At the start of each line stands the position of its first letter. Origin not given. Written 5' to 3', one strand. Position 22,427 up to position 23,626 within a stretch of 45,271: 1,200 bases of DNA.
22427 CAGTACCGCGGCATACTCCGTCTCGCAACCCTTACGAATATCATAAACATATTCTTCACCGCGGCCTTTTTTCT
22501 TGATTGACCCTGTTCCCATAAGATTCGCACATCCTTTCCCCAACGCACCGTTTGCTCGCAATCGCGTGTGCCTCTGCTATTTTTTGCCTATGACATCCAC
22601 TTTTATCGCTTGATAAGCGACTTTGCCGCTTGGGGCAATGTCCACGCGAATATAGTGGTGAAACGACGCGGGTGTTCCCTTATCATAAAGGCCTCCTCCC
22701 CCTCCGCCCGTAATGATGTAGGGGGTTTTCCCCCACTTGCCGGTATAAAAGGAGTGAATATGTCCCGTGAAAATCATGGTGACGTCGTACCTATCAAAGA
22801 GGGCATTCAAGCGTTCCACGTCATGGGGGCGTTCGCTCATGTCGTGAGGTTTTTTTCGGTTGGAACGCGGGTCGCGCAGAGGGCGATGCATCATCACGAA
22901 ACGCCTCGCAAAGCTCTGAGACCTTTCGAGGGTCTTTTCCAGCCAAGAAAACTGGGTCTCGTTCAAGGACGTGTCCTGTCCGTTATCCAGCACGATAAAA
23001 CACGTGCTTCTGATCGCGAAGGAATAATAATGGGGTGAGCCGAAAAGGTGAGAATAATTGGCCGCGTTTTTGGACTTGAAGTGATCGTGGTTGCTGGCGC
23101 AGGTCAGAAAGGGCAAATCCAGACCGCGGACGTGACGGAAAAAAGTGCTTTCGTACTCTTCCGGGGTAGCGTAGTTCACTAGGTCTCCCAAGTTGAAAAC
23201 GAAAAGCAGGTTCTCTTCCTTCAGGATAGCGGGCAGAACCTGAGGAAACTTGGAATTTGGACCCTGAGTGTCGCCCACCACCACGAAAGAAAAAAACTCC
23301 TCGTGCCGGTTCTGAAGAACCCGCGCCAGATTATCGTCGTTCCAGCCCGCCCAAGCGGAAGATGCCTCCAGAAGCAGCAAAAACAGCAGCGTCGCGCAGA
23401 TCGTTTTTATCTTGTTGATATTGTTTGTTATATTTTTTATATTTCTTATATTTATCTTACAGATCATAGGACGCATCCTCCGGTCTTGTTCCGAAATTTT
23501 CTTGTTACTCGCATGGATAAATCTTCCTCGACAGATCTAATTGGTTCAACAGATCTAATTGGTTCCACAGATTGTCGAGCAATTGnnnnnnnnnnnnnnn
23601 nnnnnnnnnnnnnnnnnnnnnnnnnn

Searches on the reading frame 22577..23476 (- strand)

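Call 19: search_protein_families(library=pfam, proteins=[window:22577-23476:-], max_evalue=0.00001)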
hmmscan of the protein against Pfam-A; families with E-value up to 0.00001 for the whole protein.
window:22577-23476:- (299 aa): 1 family
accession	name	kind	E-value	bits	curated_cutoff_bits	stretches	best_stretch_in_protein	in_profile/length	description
PF00149.33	Metallophos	-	7.3e-14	53.1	21.5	1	63-242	2-190/191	Calcineurin-like phosphoesterase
